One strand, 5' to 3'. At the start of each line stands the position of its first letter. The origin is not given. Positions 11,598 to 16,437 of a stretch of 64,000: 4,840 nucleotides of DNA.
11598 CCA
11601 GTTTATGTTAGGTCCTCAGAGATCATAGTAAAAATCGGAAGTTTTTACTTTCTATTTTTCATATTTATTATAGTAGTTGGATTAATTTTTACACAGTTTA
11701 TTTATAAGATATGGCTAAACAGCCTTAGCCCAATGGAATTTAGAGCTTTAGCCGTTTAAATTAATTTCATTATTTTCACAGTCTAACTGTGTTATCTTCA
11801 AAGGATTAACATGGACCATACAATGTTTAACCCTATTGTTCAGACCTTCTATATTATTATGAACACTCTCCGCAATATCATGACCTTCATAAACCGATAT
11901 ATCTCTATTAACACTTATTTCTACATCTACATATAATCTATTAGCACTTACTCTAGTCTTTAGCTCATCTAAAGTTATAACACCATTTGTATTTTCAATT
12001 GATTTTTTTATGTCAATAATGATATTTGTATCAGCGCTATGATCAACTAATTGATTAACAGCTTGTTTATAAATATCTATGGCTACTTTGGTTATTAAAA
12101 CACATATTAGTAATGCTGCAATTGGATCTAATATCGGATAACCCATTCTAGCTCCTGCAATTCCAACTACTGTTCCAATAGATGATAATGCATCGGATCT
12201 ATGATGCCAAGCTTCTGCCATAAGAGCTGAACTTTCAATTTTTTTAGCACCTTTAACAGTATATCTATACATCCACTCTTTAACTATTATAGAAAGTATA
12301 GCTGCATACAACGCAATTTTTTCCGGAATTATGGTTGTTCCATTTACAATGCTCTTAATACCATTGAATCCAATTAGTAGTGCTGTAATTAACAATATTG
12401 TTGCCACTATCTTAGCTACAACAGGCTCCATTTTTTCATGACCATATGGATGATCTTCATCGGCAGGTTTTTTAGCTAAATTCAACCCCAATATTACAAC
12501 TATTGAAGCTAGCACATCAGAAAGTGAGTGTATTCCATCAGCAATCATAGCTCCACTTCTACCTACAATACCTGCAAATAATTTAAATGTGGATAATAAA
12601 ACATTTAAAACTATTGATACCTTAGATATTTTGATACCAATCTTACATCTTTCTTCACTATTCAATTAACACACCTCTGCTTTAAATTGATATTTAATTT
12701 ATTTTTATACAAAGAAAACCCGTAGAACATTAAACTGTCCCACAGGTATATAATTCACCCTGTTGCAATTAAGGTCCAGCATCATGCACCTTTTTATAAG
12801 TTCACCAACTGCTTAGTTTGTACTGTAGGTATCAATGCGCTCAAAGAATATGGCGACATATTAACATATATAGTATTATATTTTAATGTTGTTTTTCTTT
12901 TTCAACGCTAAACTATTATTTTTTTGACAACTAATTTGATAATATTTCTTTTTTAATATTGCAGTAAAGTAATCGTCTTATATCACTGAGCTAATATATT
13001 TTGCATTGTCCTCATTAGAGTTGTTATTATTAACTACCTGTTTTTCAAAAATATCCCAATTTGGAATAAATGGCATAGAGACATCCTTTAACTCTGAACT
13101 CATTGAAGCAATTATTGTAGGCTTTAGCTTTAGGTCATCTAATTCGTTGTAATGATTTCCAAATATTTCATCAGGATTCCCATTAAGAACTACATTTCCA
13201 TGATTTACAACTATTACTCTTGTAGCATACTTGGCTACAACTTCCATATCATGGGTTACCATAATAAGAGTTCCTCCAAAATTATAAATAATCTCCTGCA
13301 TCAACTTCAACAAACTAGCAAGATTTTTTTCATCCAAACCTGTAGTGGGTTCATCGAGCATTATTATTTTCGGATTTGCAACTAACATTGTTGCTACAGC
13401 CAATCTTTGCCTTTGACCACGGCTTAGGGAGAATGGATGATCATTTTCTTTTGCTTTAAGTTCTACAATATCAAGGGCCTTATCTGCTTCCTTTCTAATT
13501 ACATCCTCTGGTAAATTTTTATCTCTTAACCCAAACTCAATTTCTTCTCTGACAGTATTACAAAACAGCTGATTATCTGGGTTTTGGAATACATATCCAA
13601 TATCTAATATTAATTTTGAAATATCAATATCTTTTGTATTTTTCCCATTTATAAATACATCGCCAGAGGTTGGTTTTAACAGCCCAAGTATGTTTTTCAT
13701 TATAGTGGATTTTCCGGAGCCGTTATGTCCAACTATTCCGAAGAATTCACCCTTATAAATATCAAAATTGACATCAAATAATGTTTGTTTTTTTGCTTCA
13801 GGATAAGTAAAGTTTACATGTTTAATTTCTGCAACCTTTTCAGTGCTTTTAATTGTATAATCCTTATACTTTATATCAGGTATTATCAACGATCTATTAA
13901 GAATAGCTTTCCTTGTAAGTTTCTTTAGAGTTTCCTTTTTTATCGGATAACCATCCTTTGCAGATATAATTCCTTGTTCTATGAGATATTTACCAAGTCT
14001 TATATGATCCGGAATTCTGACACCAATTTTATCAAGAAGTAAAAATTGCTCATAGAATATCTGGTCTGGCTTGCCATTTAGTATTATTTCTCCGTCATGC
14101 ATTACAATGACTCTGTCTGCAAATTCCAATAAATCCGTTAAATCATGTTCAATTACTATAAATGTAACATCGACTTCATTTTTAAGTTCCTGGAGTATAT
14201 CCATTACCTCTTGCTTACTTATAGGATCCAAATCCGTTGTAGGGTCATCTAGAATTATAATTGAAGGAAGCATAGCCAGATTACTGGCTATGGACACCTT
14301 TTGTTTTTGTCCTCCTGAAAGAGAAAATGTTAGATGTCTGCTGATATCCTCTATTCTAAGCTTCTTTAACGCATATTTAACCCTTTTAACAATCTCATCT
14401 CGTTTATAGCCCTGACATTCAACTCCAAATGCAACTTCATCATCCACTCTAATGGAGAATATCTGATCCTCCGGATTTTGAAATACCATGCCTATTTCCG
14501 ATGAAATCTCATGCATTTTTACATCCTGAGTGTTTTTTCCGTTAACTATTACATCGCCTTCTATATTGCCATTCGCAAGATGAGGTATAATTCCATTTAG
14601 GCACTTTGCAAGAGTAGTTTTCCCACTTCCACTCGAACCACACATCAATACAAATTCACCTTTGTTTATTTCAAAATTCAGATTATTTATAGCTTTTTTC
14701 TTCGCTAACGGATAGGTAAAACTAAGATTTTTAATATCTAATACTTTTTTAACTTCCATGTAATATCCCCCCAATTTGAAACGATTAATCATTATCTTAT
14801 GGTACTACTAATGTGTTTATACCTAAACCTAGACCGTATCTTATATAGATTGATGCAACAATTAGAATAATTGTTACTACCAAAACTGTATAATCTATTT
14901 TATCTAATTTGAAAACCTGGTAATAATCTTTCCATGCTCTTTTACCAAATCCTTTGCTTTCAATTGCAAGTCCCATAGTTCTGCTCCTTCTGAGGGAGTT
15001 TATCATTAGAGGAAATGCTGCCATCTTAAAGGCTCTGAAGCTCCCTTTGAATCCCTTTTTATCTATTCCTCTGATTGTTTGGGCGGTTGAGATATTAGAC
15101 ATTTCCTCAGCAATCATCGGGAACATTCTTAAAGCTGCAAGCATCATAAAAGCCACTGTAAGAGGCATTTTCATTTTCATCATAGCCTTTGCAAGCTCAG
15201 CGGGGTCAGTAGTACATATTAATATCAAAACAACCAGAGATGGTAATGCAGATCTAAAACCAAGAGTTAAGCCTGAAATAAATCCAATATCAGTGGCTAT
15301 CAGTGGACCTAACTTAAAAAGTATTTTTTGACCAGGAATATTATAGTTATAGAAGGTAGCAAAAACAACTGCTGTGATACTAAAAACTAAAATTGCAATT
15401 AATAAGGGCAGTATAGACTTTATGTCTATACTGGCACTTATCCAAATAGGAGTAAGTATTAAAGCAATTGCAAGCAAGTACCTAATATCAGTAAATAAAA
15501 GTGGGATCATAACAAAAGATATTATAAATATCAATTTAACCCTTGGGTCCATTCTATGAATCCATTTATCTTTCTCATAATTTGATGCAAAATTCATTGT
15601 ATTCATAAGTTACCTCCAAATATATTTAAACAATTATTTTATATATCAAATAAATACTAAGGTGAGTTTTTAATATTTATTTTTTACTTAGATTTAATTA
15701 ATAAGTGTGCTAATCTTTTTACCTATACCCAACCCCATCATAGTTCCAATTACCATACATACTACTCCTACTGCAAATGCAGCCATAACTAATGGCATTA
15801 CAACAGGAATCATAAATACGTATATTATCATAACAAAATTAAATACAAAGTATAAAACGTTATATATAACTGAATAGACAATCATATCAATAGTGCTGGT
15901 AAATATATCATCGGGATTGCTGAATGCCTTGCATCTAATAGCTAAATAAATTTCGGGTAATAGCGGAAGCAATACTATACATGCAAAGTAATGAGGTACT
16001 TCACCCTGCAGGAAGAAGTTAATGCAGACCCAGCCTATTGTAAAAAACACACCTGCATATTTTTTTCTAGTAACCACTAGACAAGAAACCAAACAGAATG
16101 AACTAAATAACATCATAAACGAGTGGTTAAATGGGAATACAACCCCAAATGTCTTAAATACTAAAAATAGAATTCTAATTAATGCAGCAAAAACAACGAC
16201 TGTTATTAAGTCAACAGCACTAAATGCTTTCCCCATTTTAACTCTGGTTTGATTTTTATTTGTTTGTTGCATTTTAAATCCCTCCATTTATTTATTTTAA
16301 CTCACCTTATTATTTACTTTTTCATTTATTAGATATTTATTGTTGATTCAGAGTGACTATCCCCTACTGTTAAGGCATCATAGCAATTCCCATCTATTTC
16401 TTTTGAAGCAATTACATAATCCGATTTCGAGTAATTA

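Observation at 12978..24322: Candidate undescribed cysteine-conjugate (opine-like) uptake and catabolism system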

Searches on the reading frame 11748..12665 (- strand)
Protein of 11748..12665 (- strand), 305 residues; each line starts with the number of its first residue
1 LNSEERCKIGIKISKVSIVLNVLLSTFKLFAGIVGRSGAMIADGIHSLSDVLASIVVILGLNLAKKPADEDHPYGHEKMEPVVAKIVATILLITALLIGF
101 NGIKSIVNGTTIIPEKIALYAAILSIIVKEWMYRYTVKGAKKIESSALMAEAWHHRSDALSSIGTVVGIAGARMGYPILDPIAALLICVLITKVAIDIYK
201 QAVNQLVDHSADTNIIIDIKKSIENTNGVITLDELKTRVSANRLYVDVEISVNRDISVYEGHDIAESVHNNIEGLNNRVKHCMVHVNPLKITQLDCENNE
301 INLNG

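Call 90: search_protein_families(library=pfam, proteins=[window:11748-12665:-], max_evalue=0.00001)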
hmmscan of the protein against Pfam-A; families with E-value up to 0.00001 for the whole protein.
window:11748-12665:- (305 aa): 2 families
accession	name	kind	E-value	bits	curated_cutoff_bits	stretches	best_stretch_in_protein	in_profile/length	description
PF01545.26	Cation_efflux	-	9e-51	172.9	26.6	1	15-207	2-198/198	Cation efflux family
PF16916.11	ZT_dimer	-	5.7e-18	65.2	26.7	1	216-288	6-77/78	Dimerisation domain of Zinc Transporter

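Call 96: search_protein_families(library=ncbifam, proteins=[window:11748-12665:-], max_evalue=1e-10)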
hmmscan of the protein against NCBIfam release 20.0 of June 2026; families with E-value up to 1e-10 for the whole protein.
window:11748-12665:- (305 aa): 10 families
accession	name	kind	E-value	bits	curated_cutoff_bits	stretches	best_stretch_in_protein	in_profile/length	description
TIGR01297.1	CDF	superfamily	1.2e-73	247.8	82.35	1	12-289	3-283/285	cation diffusion facilitator family transporter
NF033616.1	CDF_MamB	equivalog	5e-66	223.1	350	1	15-288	10-283/284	magnetosome biogenesis CDF transporter MamB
NF033615.1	CDF_MamM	equivalog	2.8e-59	200.7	350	1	11-288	9-288/290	magnetosome biogenesis CDF transporter MamM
NF050169.1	CatEfflxFieF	equivalog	4.7e-43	147.4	420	1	14-288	8-281/282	cation efflux pump FieF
NF052621.1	MngEfTpMntE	equivalog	5.8e-35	121.1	500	1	59-288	51-281/293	manganese efflux transporter MntE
NF040994.1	MamV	equivalog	3.2e-34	118.5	500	1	21-290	21-289/319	CDF transporter MamV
NF007064.0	PRK09509.1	equivalog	3.7e-31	108.2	447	1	18-293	17-291/300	CDF family cation-efflux transporter FieF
NF052602.1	Zn_efflux_Cdf31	equivalog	3.1e-27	95.8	460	1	13-291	9-292/299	CDF family zinc efflux transporter Cdf31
NF002923.0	PRK03557.1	equivalog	7.1e-15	55.1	408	1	27-224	34-230/313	CDF family zinc transporter ZitB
NF033827.1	CDF_efflux_DmeF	equivalog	9.6e-13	48.2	250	0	147-250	177-280/309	CDF family Co(II)/Ni(II) efflux transporter DmeF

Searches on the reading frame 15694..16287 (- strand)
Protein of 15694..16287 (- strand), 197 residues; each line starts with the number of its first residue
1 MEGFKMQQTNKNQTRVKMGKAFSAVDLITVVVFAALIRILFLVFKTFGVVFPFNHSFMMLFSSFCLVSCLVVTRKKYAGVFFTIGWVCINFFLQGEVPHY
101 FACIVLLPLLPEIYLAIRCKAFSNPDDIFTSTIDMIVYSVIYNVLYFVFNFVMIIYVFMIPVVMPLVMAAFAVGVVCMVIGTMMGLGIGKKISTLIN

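Call 3: search_protein_families(library=pfam, proteins=[window:15694-16287:-])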
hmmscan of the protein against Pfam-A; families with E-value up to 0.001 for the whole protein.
window:15694-16287:- (197 aa): 1 family
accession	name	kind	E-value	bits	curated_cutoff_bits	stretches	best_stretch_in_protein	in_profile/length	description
PF09605.15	Trep_Strep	-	0.00056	20.4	28.7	1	26-116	3-96/185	Hypothetical bacterial integral membrane protein (Trep_Strep)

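Call 4: search_protein_families(library=ncbifam, proteins=[window:15694-16287:-])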
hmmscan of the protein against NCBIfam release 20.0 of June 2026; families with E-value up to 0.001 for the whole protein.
window:15694-16287:- (197 aa): 0 families

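Call 57: search_solved_structures(query=A4, max_evalue=1)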
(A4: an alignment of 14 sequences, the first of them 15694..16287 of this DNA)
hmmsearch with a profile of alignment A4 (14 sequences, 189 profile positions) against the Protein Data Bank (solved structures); distinct sequences matched with E-value up to 1: 0.

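Call 92: find_homologous_proteins(query=A4, max_evalue=0.00001)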
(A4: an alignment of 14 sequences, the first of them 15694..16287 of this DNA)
Query A4 (14 sequences) (197 aa, profile of the alignment): 91 proteins with E <= 0.00001 among 8000 candidates.
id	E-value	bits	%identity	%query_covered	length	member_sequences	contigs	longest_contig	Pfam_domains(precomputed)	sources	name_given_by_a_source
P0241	8.2e-95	334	56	89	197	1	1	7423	-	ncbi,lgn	-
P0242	2.4e-93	329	51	92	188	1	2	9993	PF09605.16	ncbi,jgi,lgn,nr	ncbi:MAG: MptD family putative ECF transporter S component [Oscillibacter sp.]|jgi:hypothetical prot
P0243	2.9e-93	329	53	91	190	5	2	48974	-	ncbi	-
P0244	4.6e-93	328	51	91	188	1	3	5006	PF09605.16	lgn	-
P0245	6.0e-93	328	68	94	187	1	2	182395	-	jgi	jgi:hypothetical protein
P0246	2.0e-92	326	49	91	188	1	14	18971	-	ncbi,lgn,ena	-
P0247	2.2e-92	326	51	94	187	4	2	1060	PF09605.16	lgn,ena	-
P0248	8.6e-92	324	51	92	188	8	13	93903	PF09605.16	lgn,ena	-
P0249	9.8e-92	324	52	94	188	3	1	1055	PF09605.16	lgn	-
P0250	1.4e-91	323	65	94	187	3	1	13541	PF09605.16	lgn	-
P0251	2.0e-91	323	70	97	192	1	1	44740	PF09605.16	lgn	-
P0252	7.0e-91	321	54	93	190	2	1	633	-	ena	-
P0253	2.1e-90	319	53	94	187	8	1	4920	-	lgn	-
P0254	2.2e-90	319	77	97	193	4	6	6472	PF09605.16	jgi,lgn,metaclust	metaclust:\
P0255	2.7e-90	319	65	95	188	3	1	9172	-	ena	-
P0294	1.7e-62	228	47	97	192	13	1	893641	-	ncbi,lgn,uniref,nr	ncbi:hypothetical protein DFO73_101663 [Cytobacillus oceanisediminis]|uniref:Uncharacterized protein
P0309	8.7e-42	161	39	97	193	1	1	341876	-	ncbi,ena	-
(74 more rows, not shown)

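Call 93: find_encoding_contigs(protein=P0294, flank=8000, max_places=1)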
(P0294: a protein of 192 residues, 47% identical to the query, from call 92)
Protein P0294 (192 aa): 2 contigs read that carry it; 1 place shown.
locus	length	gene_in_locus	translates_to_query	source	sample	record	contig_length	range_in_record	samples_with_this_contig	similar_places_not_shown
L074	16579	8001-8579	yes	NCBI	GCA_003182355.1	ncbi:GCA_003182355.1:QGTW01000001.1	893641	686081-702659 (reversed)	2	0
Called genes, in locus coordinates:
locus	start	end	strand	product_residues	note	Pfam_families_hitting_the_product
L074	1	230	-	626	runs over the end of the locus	PF09492:Pec_lyase (faint), PF13249:SQHop_cyclase_N, PF13243:SQHop_cyclase_C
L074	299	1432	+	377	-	PF10720:DUF2515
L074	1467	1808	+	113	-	-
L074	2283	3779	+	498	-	PF07992:Pyr_redox_2 (weak), PF01266:DAO (weak), PF03486:HI0933_like (faint), PF01593:Amino_oxidase, PF13450:NAD_binding_8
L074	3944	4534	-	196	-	PF00625:Guanylate_kin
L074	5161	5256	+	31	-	-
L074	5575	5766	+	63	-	-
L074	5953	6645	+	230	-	PF00392:GntR, PF07729:FCD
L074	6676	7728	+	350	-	PF01210:NAD_Gly3P_dh_N, PF02558:ApbA, PF03807:F420_oxidored, PF02317:Octopine_DH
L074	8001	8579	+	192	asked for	-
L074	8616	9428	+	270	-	PF02361:CbiQ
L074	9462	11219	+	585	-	PF00931:NB-ARC (faint), PF01078:Mg_chelatase (faint), PF03193:RsgA_GTPase (faint), PF03215:Rad17 (faint), PF00005:ABC_tran, PF00005:ABC_tran, PF02463:SMC_N, PF13304:AAA_21 (weak), +8 more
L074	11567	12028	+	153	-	-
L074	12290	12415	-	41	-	-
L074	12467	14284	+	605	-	PF01476:LysM, PF23473:LysM3_LYK4_5 (faint), PF01476:LysM, PF26550:Tricorn_2nd, PF23381:Beta-prop_IFT122_1st (weak), PF25174:Beta-prop_THOC3, PF26549:Tricorn_N, PF26550:Tricorn_2nd, +3 more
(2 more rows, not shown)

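Call 94: find_encoding_contigs(protein=P0309, flank=8000, max_places=1)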
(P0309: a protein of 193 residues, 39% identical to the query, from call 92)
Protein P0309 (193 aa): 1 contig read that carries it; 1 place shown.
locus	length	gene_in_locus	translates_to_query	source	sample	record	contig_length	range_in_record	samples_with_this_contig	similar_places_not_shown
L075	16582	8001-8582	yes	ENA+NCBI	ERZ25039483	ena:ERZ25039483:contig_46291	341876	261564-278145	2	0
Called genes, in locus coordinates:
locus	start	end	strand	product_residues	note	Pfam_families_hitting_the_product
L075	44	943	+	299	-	PF01261:AP_endonuc_2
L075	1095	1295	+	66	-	PF01408:GFO_IDH_MocA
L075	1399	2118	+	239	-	PF02894:GFO_IDH_MocA_C, PF22725:GFO_IDH_MocA_C3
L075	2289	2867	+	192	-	PF13302:Acetyltransf_3, PF00583:Acetyltransf_1, PF13523:Acetyltransf_8 (weak)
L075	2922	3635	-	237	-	PF00583:Acetyltransf_1, PF13508:Acetyltransf_7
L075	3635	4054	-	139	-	PF12867:DinB_2 (weak)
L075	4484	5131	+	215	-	PF00392:GntR, PF07729:FCD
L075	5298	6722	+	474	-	PF00155:Aminotran_1_2, PF00266:Aminotran_5, PF01212:Beta_elim_lyase (weak)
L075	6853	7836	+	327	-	PF01208:URO-D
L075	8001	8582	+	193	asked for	-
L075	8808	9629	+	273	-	PF02361:CbiQ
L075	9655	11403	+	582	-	PF00005:ABC_tran, PF01078:Mg_chelatase (faint), PF02463:SMC_N (faint), PF13191:AAA_16 (faint), PF13401:AAA_22 (faint), PF13476:AAA_23 (faint), PF13555:AAA_29 (faint), PF00005:ABC_tran, +2 more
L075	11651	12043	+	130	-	-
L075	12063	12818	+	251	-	PF00266:Aminotran_5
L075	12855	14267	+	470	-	PF01545:Cation_efflux, PF16916:ZT_dimer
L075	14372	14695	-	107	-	PF02583:Trns_repr_metal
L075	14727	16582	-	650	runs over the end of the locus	PF00122:E1-E2_ATPase, PF00702:Hydrolase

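Call 95: search_protein_families(library=ncbifam, proteins=[L075:5298-6722:+, L075:12063-12818:+, L075:11651-12043:+, L075:14372-14695:-, L075:12855-14267:+], max_evalue=0.00001)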
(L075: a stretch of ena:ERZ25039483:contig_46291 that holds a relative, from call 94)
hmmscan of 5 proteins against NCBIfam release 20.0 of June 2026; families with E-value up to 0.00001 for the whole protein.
L075:5298-6722:+ (474 aa): 15 families
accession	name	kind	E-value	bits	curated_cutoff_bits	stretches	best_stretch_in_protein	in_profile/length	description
TIGR01979.1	sufS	subfamily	3.4e-86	289.6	475.1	1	26-439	8-399/403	SufS family cysteine desulfurase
NF041166.1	f2_encap_cargo1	exception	2.8e-70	238.1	800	1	35-386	246-591/623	family 2A encapsulin nanocompartment cargo protein cysteine desulfurase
NF006791.0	PRK09295.1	equivalog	1.8e-64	218.3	661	1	35-440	24-403/406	cysteine desulfurase SufS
NF008126.0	PRK10874.1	equivalog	1.1e-52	179.5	607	1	35-392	20-369/401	cysteine desulfurase CsdA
TIGR03392.1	FeS_syn_CsdA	equivalog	1.7e-51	175.7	493.6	1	35-387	17-362/398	cysteine desulfurase CsdA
TIGR01977.1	am_tr_V_EF2568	hypoth_equivalog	8.1e-50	169.9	377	1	38-438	3-376/376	cysteine desulfurase family protein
TIGR01976.1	am_tr_V_VC1184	hypoth_equivalog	9.3e-40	137.1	352.35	1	22-434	7-400/401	cysteine desulfurase-like protein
NF040779.1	Sec_lyase_SclA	exception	6.8e-35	120.7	525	1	68-381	34-338/378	selenocysteine lyase SclA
TIGR03402.1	FeS_nifS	equivalog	3.9e-17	62.1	530.75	1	37-438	2-369/379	cysteine desulfurase NifS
TIGR03235.1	DNA_S_dndA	equivalog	3.1e-15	56.3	480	1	38-251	2-215/353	cysteine desulfurase DndA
NF010611.0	PRK14012.1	equivalog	3.1e-13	49.4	548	1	36-264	7-236/406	IscS subfamily cysteine desulfurase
TIGR02006.1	IscS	equivalog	3.1e-11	42.9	643.2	1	36-264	5-232/402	IscS subfamily cysteine desulfurase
NF002806.0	PRK02948.1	subfamily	4e-11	42.5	304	1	37-245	3-209/381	IscS subfamily cysteine desulfurase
TIGR03403.1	nifS_epsilon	equivalog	5.4e-10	38.6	587.7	1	163-251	133-217/382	NifS family cysteine desulfurase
TIGR04343.1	egtE_PLP_lyase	equivalog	4e-09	35.8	400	1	81-332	58-293/370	ergothioneine biosynthesis PLP-dependent enzyme EgtE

L075:12063-12818:+ (251 aa): 5 families
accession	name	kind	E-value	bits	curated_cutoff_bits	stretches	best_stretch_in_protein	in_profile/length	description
NF045640.1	AspGlyoxATaseBhcA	equivalog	1.8e-40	139.1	650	1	2-250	142-386/395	L-aspartate--glyoxylate aminotransferase BhcA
NF046070.1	PyrdoxPyrvTramin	equivalog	4.3e-39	134.4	600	1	2-213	140-347/369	pyridoxamine--pyruvate transaminase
TIGR03301.1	PhnW-AepZ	equivalog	6.7e-24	84.9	360.8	1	2-218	135-344/355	2-aminoethylphosphonate aminotransferase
TIGR02326.1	transamin_PhnW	equivalog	6.4e-18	65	400.8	1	2-226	139-357/363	2-aminoethylphosphonate--pyruvate transaminase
NF010006.0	PRK13479.1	equivalog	7.8e-17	61.4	296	1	2-230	141-362/369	2-aminoethylphosphonate--pyruvate transaminase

L075:11651-12043:+ (130 aa): 5 families
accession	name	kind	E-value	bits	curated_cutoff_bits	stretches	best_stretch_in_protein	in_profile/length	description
NF045640.1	AspGlyoxATaseBhcA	equivalog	9.1e-21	74.2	650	1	1-114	1-114/395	L-aspartate--glyoxylate aminotransferase BhcA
NF046070.1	PyrdoxPyrvTramin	equivalog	3.6e-14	52.4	600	1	5-111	6-111/369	pyridoxamine--pyruvate transaminase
TIGR03301.1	PhnW-AepZ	equivalog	2e-11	43.9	360.8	1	6-123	1-118/355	2-aminoethylphosphonate aminotransferase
NF010006.0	PRK13479.1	equivalog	1.3e-07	31.1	296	1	2-122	3-123/369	2-aminoethylphosphonate--pyruvate transaminase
TIGR02326.1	transamin_PhnW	equivalog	7.8e-06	25.2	400.8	1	2-122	1-121/363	2-aminoethylphosphonate--pyruvate transaminase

L075:14372-14695:- (107 aa): 3 families
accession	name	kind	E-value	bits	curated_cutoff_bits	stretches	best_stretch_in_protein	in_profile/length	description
NF052430.1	repress_RicR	exception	3.6e-17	62.8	175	1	25-91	8-74/93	copper-sensing transcriptional repressor RicR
NF011613.0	PRK15039.1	equivalog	3.5e-13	50.1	138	1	19-106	2-89/90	Ni(II)/Co(II)-binding transcriptional repressor RcnR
NF008464.0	PRK11352.1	equivalog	1.1e-11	44.9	133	1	23-95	6-79/91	formaldehyde-responsive transcriptional repressor FrmR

L075:12855-14267:+ (470 aa): 10 families
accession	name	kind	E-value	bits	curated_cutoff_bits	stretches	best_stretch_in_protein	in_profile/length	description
TIGR01297.1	CDF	superfamily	4.2e-74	249.4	82.35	2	9-290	3-282/285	cation diffusion facilitator family transporter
NF050169.1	CatEfflxFieF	equivalog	4.6e-53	180.3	420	1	10-291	7-282/282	cation efflux pump FieF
NF007064.0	PRK09509.1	equivalog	1.4e-48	165.4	447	1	8-293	10-289/300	CDF family cation-efflux transporter FieF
NF052621.1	MngEfTpMntE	equivalog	3e-47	161.4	500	1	11-290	6-281/293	manganese efflux transporter MntE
NF033615.1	CDF_MamM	equivalog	1.5e-42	145.9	350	1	10-281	11-278/290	magnetosome biogenesis CDF transporter MamM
NF052602.1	Zn_efflux_Cdf31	equivalog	1.7e-41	142.6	460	1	17-296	16-295/299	CDF family zinc efflux transporter Cdf31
NF033616.1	CDF_MamB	equivalog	7.8e-40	137.1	350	1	8-280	6-272/284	magnetosome biogenesis CDF transporter MamB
NF040994.1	MamV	equivalog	1.2e-31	110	500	1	7-281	10-277/319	CDF transporter MamV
NF002923.0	PRK03557.1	equivalog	6.4e-22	78.2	408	1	15-235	26-239/313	CDF family zinc transporter ZitB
NF033827.1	CDF_efflux_DmeF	equivalog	5.9e-13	48.9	250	1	13-140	20-146/309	CDF family Co(II)/Ni(II) efflux transporter DmeF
